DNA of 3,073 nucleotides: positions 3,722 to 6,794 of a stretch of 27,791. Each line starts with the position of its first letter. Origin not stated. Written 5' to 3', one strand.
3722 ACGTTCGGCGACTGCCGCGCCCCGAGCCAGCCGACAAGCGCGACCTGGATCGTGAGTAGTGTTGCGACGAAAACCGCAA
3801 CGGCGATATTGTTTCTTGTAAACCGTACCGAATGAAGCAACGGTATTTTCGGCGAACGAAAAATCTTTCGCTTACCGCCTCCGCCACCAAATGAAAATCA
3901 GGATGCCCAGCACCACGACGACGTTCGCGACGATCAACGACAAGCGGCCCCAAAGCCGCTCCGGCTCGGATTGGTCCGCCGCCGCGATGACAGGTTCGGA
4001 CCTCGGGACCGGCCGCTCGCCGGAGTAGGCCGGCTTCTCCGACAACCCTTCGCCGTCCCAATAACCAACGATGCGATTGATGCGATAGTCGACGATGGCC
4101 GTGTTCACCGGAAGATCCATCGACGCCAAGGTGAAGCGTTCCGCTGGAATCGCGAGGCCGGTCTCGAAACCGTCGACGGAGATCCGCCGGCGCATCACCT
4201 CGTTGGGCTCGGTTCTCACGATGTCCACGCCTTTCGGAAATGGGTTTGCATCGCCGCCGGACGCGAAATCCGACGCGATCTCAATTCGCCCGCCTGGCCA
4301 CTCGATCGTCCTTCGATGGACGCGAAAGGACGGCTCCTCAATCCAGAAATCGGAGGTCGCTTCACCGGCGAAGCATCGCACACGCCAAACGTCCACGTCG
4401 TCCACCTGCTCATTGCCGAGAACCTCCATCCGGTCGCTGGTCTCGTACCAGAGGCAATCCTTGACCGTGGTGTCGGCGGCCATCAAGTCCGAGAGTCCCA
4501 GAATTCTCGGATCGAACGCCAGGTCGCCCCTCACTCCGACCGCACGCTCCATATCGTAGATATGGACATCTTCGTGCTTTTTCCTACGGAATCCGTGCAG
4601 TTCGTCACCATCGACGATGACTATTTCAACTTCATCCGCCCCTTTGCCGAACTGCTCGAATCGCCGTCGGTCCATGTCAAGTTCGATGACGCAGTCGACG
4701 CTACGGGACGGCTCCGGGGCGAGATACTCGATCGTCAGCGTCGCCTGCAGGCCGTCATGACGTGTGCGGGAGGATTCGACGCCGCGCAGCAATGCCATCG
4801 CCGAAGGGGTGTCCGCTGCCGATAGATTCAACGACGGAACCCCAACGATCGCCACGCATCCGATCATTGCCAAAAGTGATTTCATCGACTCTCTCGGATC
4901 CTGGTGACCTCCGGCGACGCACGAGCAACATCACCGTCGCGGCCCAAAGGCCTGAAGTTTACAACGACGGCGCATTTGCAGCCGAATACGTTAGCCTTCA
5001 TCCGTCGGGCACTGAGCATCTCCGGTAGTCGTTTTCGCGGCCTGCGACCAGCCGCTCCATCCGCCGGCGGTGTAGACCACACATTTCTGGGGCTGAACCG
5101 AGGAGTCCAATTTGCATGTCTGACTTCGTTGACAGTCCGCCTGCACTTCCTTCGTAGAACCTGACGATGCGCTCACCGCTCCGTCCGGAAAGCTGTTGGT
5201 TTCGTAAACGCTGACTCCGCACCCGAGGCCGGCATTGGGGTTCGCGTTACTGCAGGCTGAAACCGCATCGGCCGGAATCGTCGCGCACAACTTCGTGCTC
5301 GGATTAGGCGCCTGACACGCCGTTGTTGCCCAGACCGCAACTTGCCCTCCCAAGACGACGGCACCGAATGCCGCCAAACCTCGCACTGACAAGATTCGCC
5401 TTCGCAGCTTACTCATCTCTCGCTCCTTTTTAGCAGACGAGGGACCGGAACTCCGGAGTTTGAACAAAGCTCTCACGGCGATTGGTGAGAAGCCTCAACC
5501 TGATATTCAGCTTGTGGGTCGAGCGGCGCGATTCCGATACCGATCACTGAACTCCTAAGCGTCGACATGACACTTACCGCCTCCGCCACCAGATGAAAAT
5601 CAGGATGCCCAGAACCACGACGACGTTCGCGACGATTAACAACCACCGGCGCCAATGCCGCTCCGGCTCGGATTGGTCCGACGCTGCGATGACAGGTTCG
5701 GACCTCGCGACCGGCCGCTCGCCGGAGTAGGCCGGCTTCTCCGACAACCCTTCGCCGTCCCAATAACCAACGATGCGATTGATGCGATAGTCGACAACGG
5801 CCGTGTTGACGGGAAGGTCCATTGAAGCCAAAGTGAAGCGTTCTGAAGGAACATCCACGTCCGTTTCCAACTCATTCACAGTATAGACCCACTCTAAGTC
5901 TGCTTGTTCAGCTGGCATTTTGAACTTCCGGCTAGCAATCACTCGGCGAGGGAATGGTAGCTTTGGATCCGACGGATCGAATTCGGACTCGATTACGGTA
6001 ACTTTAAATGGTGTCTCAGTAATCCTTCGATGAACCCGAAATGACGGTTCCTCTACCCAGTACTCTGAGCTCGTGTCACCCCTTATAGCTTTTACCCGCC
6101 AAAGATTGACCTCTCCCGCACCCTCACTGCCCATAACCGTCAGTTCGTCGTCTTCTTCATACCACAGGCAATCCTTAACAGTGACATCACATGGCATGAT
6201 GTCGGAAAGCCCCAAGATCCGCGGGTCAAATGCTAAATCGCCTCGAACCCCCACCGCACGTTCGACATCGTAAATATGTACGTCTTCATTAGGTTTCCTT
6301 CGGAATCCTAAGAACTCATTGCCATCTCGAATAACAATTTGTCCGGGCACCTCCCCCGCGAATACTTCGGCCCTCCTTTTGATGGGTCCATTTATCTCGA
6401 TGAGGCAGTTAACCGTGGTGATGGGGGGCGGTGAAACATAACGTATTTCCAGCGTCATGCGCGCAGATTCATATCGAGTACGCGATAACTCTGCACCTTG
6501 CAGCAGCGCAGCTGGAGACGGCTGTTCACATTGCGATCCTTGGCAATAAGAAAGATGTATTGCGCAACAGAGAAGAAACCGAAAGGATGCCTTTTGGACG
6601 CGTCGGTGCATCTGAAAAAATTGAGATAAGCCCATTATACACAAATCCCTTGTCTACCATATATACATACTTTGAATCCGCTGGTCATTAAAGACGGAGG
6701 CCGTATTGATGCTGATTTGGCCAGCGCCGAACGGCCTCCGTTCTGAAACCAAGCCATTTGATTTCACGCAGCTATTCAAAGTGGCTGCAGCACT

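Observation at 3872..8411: Tandemly duplicated two-gene cassette (8-Cys small secreted protein + C-tail-anchored periplasmic protein) downstream of a DUF1573 lipoprotein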

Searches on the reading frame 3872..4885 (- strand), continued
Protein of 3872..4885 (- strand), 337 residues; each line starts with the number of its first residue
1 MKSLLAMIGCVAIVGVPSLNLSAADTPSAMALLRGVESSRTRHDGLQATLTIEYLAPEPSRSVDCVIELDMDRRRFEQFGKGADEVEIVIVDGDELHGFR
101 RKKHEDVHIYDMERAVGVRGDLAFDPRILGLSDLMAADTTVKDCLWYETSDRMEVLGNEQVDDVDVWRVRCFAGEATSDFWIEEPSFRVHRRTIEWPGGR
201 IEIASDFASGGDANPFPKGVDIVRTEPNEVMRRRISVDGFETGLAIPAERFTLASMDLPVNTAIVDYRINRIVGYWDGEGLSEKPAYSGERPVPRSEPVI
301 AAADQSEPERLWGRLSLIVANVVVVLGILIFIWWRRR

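Call 66: search_solved_structures(query=A3, max_evalue=1)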
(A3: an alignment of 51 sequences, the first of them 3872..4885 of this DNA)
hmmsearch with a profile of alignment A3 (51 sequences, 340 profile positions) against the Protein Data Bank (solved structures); distinct sequences matched with E-value up to 1: 7.
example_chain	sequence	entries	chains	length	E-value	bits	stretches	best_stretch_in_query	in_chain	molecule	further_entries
8bl6_A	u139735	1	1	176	0.013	17.6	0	59-114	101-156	dIG14-scdim-EF62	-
8bl3_A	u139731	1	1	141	0.067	15.3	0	66-114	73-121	scIg12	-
9hqv_Bz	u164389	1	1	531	0.092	14.9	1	188-235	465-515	mS45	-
9va4_B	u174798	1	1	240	0.11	14.7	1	13-104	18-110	Cysteine proteinase inhibitor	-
9fia_BK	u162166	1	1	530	0.12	14.4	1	188-233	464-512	Mitochondrial ribosomal protein, mS26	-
7f02_D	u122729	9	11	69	0.19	13.9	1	10-55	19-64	Heme exporter protein D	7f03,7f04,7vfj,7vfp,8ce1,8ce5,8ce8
9tp6_A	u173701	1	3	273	0.93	11.6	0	234-263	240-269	Outer membrane lipoprotein-sorting protein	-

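Call 71: search_protein_families(library=padloc, proteins=[window:3872-4885:-], max_evalue=0.01)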
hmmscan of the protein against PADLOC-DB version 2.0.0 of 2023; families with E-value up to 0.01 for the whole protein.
window:3872-4885:- (337 aa): 0 families

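Call 73: search_protein_families(library=pfam, proteins=[L041:307-2952:+, L035:74-2617:+, L042:5372-7678:+, L034:648-2507:+, L043:6590-8581:+, L036:109-2028:+, L039:824-2254:+, L046:879-2312:+], max_evalue=0.01)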
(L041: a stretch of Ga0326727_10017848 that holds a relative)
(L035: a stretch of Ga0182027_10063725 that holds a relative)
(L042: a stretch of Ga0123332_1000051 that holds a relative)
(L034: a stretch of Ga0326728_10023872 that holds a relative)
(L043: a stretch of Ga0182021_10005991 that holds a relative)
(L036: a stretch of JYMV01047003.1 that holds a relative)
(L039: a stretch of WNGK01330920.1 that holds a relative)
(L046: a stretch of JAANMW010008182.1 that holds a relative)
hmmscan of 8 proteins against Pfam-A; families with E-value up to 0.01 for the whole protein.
L041:307-2952:+ (882 aa): 6 families
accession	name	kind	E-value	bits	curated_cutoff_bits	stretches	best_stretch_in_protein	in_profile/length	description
PF00578.27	AhpC-TSA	-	2.9e-14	53.5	26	1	748-864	1-123/124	AhpC/TSA family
PF04542.20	Sigma70_r2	-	9e-13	48.3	24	1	22-90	1-71/71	Sigma-70 region 2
PF08534.16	Redoxin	-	2.1e-11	44.3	26.6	1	749-869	3-135/148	Redoxin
PF04545.22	Sigma70_r4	-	2.2e-11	43.5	24.1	1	120-169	1-50/50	Sigma-70, region 4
PF08281.18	Sigma70_r4_2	-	1.8e-09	37.6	25.7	1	117-167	4-54/54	Sigma-70, region 4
PF00255.25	GSHPx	-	0.0093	16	27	0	755-827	4-76/108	Glutathione peroxidase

L035:74-2617:+ (848 aa): 8 families
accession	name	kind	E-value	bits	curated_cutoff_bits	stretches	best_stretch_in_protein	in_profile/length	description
PF08534.16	Redoxin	-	3.8e-19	69.4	26.6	1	710-831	6-137/148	Redoxin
PF00578.27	AhpC-TSA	-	5.7e-19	68.7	26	1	706-824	1-123/124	AhpC/TSA family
PF13905.12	Thioredoxin_8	-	6.8e-15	55.6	27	1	730-821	1-93/94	Thioredoxin-like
PF04542.20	Sigma70_r2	-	2.7e-14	53.2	24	1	25-92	1-70/71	Sigma-70 region 2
PF04545.22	Sigma70_r4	-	2.3e-09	37.1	24.1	1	123-171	1-49/50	Sigma-70, region 4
PF08281.18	Sigma70_r4_2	-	3.1e-09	36.8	25.7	1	120-170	4-54/54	Sigma-70, region 4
PF00085.26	Thioredoxin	-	6.2e-06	26.6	23.5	1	731-780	19-67/103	Thioredoxin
PF13513.12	HEAT_EZ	-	0.0047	17.9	27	0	611-650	15-53/55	HEAT-like repeat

L042:5372-7678:+ (769 aa): 1 family
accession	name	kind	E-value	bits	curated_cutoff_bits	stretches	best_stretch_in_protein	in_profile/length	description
PF05569.17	Peptidase_M56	-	6.8e-32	111.3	31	1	99-388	9-294/296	BlaR1 peptidase M56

L034:648-2507:+ (620 aa): 3 families
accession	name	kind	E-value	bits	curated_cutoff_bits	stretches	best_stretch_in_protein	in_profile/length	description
PF08534.16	Redoxin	-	6.9e-19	68.5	26.6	1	481-606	2-137/148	Redoxin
PF00578.27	AhpC-TSA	-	3.1e-18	66.4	26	1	481-599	1-123/124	AhpC/TSA family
PF13905.12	Thioredoxin_8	-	3.1e-11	43.9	27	1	505-595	1-92/94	Thioredoxin-like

L043:6590-8581:+ (664 aa): 5 families
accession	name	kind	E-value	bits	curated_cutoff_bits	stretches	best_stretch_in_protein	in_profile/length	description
PF00578.27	AhpC-TSA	-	4.7e-22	78.7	26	1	526-644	1-123/124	AhpC/TSA family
PF08534.16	Redoxin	-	3.1e-19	69.7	26.6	1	526-647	2-133/148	Redoxin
PF13905.12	Thioredoxin_8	-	1e-12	48.7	27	1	550-640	1-92/94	Thioredoxin-like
PF00085.26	Thioredoxin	-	4.2e-07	30.4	23.5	1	551-598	19-65/103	Thioredoxin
PF13098.12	Thioredoxin_2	-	0.0013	19.4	27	1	550-639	5-85/104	Thioredoxin-like domain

L036:109-2028:+ (640 aa): 4 families
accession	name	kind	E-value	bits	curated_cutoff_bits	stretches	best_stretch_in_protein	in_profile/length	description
PF00578.27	AhpC-TSA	-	1.7e-23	83.3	26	1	504-621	1-123/124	AhpC/TSA family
PF08534.16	Redoxin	-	1.8e-22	80.2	26.6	1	504-626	2-135/148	Redoxin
PF13905.12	Thioredoxin_8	-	2.3e-15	57.1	27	1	528-617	1-92/94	Thioredoxin-like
PF00085.26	Thioredoxin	-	2.5e-07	31.1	23.5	1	529-576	19-65/103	Thioredoxin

L039:824-2254:+ (477 aa): 0 families

L046:879-2312:+ (478 aa): 1 family
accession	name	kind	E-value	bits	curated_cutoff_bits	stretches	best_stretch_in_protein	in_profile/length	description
PF03734.19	YkuD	-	4.2e-07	31.1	23.4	1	86-184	21-139/146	L,D-transpeptidase catalytic domain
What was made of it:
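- A-like domains also occur in sensors and enzymes with no lipoprotein partner (call 73).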

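Call 91: search_protein_families(library=pfam, proteins=[L004:9479-10201:+, L004:10504-11940:+, L019:4429-5895:+, L019:5965-7101:+, L024:4379-5182:+, L024:5426-6016:+, L017:4221-5036:+, L021:8059-8577:+, L003:534-1178:+, L003:1839-2426:+], max_evalue=0.001)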
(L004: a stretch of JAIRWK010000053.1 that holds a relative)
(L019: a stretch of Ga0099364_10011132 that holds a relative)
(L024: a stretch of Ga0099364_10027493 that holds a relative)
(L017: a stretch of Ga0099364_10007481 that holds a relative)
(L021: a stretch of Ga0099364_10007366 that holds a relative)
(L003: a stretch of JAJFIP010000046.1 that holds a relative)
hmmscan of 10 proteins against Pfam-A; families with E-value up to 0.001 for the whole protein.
L004:9479-10201:+ (240 aa): 2 families
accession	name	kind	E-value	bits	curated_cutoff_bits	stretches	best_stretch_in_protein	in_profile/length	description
PF00005.33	ABC_tran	-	5.2e-28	98.8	25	1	22-165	2-137/137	ABC transporter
PF13304.12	AAA_21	-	3.9e-09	37.4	27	1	134-196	235-301/304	AAA domain, putative AbiEii toxin, Type IV TA system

L004:10504-11940:+ (478 aa): 1 family
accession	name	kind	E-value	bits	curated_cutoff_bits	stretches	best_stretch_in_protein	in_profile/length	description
PF00330.25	Aconitase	-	3.6e-169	564.1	28.7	1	19-473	1-463/463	Aconitase family (aconitate hydratase)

L019:4429-5895:+ (488 aa): 2 families
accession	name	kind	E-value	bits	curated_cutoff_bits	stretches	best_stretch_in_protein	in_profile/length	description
PF13660.11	DUF4147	-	5.5e-60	203.2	23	1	18-257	2-226/234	Domain of unknown function (DUF4147)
PF05161.18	MOFRL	-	2.6e-31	108.4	28.3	1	360-476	2-106/106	MOFRL family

L019:5965-7101:+ (378 aa): 5 families
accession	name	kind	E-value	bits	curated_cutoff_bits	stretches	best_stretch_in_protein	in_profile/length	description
PF00534.26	Glycos_transf_1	-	8.5e-26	91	26.4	1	189-302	6-122/172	Glycosyl transferases group 1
PF13692.12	Glyco_trans_1_4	-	1.6e-23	84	27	1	200-303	3-107/142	Glycosyl transferases group 1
PF13439.12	Glyco_transf_4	-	2.5e-13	50.8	28.5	1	16-178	1-168/170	Glycosyltransferase Family 4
PF20706.3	GT4-conflict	-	1.7e-08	34.3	26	1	259-303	268-312/385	Family 4 Glycosyltransferase in conflict systems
PF13579.12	Glyco_trans_4_4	-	1.6e-07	32.3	29.7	1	17-171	1-154/158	Glycosyl transferase 4-like domain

L024:4379-5182:+ (267 aa): 0 families

L024:5426-6016:+ (196 aa): 1 family
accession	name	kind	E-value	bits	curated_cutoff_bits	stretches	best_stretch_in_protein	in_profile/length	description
PF02441.25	Flavoprotein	-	1.7e-36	125.7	22.7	1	25-192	1-160/162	Flavoprotein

L017:4221-5036:+ (271 aa): 3 families
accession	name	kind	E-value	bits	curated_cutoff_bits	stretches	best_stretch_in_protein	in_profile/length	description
PF06429.18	Flg_bbr_C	-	3.9e-13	49.1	23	1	221-265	1-45/46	Flagellar basal body rod FlgEFG protein C-terminal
PF22692.1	LlgE_F_G_D1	-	7.1e-09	36.1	27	1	98-167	1-61/64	Flagellar hook protein FlgE/F/G D1 domain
PF00460.25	Flg_bb_rod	-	9.6e-08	32.3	20.7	1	10-40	1-31/31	Flagella basal body rod protein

L021:8059-8577:+ (172 aa): 0 families

L003:534-1178:+ (214 aa): 0 families

L003:1839-2426:+ (195 aa): 0 families

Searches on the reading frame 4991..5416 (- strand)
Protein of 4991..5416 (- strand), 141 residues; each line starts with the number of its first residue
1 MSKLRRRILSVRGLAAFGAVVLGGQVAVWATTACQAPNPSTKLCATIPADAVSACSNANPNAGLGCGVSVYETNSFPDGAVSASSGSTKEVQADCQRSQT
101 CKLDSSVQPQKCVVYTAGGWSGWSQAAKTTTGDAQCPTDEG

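Call 5: search_protein_families(library=pfam, proteins=[window:4991-5416:-], max_evalue=1)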
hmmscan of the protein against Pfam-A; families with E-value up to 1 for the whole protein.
window:4991-5416:- (141 aa): 1 family
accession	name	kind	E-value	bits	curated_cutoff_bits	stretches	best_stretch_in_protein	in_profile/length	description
PF09574.15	DUF2374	-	0.15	12.4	27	1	1-31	1-31/42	Protein of unknown function (Duf2374)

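Call 6: search_protein_families(library=ncbifam, proteins=[window:4991-5416:-], max_evalue=1)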
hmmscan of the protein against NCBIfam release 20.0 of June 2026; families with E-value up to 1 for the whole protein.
window:4991-5416:- (141 aa): 0 families

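Call 9: find_homologous_proteins(query=window:4991-5416:-, max_evalue=0.01)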
Query window:4991-5416:- (141 aa): 2 proteins with E <= 0.01 among 20 candidates.
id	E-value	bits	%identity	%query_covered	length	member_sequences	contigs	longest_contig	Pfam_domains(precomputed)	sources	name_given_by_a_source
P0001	1.7e-86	305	100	100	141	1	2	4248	-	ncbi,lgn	-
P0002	2.8e-18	84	43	90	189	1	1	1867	-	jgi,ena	-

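Call 12: find_encoding_contigs(protein=P0002, flank=5000)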
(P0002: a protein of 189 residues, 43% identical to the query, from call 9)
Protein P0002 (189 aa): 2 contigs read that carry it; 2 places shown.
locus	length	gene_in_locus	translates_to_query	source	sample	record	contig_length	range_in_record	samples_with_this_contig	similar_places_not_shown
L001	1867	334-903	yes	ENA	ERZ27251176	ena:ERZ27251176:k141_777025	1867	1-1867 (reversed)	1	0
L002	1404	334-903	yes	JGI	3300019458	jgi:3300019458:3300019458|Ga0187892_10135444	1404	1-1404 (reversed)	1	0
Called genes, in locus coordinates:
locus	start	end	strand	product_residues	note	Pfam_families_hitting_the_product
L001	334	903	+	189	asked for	-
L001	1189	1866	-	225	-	?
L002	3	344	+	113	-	?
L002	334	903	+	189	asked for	-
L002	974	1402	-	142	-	?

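Call 71: search_protein_families(library=padloc, proteins=[window:4991-5416:-], max_evalue=0.01)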
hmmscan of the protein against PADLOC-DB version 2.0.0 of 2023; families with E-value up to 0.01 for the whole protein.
window:4991-5416:- (141 aa): 0 families

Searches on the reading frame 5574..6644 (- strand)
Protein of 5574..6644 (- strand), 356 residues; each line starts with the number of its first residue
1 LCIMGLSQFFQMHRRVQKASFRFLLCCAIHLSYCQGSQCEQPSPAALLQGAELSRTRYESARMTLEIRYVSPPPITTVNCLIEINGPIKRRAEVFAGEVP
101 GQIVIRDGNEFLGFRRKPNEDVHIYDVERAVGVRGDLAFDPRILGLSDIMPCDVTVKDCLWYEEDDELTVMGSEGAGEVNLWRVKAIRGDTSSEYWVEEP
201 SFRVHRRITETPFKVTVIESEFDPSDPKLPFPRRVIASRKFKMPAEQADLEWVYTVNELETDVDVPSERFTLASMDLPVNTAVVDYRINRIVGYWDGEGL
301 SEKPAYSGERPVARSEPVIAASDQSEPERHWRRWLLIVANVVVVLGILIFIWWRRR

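Call 5: search_protein_families(library=pfam, proteins=[window:5574-6644:-], max_evalue=1)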
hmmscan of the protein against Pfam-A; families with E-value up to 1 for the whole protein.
window:5574-6644:- (356 aa): 1 family
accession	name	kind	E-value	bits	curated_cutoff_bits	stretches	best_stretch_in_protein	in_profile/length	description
PF21314.2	TM_ErbB1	-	0.14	12.3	27.1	1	341-356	11-26/36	Epidermal growth factor receptor transmembrane-juxtamembrane segment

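Call 6: search_protein_families(library=ncbifam, proteins=[window:5574-6644:-], max_evalue=1)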
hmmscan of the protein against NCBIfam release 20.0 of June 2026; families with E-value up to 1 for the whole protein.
window:5574-6644:- (356 aa): 0 families

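Call 71: search_protein_families(library=padloc, proteins=[window:5574-6644:-], max_evalue=0.01)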
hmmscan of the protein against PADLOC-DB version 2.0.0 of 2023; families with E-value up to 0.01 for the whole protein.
window:5574-6644:- (356 aa): 0 families
